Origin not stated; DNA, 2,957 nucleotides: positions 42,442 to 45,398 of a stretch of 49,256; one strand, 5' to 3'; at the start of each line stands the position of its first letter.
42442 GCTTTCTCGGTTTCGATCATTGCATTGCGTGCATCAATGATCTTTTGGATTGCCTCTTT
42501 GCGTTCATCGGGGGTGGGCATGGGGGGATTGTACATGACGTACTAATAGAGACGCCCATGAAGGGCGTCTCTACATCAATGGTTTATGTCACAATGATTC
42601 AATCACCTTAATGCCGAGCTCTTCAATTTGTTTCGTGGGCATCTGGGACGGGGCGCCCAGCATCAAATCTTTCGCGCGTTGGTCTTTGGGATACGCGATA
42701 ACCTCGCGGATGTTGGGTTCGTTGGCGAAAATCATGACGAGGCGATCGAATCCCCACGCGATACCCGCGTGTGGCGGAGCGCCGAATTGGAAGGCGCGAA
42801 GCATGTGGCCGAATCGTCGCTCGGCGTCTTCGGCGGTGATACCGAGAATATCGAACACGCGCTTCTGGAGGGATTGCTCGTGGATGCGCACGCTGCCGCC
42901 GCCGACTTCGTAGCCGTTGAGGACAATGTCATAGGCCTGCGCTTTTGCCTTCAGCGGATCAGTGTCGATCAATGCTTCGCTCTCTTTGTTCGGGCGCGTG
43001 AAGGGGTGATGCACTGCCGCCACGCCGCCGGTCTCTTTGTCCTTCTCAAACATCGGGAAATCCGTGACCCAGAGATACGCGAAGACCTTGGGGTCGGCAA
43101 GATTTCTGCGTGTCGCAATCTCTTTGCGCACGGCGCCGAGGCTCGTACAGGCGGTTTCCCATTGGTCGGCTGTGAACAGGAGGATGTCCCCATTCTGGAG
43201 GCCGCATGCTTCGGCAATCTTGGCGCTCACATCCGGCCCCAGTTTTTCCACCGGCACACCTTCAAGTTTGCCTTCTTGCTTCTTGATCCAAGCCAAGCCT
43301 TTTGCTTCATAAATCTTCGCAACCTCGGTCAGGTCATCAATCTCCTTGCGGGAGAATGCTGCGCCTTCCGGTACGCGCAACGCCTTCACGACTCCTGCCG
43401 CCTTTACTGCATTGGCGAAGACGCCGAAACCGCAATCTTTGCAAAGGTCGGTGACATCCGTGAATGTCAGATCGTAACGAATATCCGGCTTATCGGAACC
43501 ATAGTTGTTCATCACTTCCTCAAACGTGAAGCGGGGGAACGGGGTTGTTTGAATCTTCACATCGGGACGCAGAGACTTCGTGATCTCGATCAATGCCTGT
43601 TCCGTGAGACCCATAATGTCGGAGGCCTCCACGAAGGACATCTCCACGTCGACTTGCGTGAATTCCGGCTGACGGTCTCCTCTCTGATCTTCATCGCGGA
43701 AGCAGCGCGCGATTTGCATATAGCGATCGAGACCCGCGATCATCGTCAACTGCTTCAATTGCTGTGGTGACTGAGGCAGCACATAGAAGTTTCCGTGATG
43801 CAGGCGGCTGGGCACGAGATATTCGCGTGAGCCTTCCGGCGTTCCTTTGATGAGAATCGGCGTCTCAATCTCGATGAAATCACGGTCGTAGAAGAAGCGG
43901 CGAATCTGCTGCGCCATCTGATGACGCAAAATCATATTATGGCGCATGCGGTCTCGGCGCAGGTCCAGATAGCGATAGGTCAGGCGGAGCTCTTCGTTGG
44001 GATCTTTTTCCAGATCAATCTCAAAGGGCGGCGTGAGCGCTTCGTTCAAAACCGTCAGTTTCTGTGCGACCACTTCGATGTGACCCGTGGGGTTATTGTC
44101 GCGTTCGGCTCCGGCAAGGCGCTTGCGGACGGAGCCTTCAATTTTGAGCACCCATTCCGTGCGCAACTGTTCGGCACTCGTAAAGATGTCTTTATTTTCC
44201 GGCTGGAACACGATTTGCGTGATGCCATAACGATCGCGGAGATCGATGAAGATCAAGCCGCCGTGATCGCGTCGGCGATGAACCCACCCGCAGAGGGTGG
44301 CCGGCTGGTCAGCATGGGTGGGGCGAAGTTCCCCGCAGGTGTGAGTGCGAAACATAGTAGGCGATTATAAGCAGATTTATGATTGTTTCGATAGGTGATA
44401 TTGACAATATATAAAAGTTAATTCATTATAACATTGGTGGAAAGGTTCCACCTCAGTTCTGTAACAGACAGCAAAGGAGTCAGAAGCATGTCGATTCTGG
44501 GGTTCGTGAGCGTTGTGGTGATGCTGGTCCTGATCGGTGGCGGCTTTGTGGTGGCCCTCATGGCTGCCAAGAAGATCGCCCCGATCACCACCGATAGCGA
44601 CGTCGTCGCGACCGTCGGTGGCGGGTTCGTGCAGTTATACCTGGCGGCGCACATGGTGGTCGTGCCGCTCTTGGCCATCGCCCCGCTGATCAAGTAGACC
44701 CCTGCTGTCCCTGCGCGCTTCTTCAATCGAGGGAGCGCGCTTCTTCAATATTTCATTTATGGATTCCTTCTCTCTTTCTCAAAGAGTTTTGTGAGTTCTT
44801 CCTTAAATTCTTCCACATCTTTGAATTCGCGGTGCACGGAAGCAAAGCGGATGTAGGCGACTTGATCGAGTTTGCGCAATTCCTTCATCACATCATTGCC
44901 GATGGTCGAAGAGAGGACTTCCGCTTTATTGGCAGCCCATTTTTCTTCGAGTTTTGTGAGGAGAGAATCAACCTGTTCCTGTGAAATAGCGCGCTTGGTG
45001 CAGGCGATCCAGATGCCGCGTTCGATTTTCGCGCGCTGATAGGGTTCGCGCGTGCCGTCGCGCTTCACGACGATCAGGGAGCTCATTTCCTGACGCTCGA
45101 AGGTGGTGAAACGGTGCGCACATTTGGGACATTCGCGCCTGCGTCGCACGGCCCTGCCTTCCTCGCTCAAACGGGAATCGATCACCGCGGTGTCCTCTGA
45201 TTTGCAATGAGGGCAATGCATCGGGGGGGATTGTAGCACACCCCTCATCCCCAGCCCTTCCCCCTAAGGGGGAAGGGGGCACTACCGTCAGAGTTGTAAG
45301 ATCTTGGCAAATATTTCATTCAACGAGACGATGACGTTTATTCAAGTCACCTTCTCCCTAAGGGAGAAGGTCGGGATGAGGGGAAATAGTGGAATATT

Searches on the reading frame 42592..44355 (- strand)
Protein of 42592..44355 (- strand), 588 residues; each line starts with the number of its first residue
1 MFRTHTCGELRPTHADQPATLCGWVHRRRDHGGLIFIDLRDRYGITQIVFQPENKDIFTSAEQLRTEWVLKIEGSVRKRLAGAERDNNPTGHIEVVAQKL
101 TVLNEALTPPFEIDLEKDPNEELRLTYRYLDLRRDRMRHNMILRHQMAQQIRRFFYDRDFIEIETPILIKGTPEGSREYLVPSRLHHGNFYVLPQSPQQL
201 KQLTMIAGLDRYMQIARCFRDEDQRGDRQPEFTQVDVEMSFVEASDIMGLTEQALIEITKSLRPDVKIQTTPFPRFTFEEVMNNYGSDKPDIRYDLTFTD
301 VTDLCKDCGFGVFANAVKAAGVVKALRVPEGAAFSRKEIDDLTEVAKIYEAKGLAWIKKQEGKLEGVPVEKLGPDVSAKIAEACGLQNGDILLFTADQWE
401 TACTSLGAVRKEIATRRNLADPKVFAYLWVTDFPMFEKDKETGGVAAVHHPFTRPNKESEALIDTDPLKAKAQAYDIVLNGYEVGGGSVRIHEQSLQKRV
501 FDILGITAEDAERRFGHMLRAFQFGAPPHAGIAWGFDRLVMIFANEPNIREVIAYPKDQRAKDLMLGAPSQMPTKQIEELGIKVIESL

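Call 12: search_protein_families(library=pfam, proteins=[window:42592-44355:-], max_evalue=0.001)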
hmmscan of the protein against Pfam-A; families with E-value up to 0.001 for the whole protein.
window:42592-44355:- (588 aa): 3 families
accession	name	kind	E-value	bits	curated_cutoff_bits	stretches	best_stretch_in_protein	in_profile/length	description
PF00152.25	tRNA-synt_2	-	1.3e-113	379.5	25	1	120-559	1-308/308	tRNA synthetases class II (D, K and N)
PF02938.19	GAD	-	1.2e-24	86.8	23.4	1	313-406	1-95/95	GAD domain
PF01336.31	tRNA_anti-codon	-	5.5e-18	65.1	27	1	20-103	2-75/75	OB-fold nucleic acid binding domain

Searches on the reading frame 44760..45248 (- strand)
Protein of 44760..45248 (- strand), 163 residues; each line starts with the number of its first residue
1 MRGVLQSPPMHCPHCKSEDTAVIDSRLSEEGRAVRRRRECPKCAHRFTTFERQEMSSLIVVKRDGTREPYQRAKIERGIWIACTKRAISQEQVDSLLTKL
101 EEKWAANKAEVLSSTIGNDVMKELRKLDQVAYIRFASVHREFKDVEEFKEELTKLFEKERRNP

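Call 12: search_protein_families(library=pfam, proteins=[window:44760-45248:-], max_evalue=0.001)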
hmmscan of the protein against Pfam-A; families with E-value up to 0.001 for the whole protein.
window:44760-45248:- (163 aa): 2 families
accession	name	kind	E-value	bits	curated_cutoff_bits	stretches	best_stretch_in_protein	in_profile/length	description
PF22811.2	Zn_ribbon_NrdR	-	9.3e-21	73.9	27.2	1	10-51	1-42/42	Transcriptional repressor NrdR-like, N-terminal domain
PF03477.21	ATP-cone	-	4.5e-17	62.8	25.8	1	59-144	2-87/88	ATP cone domain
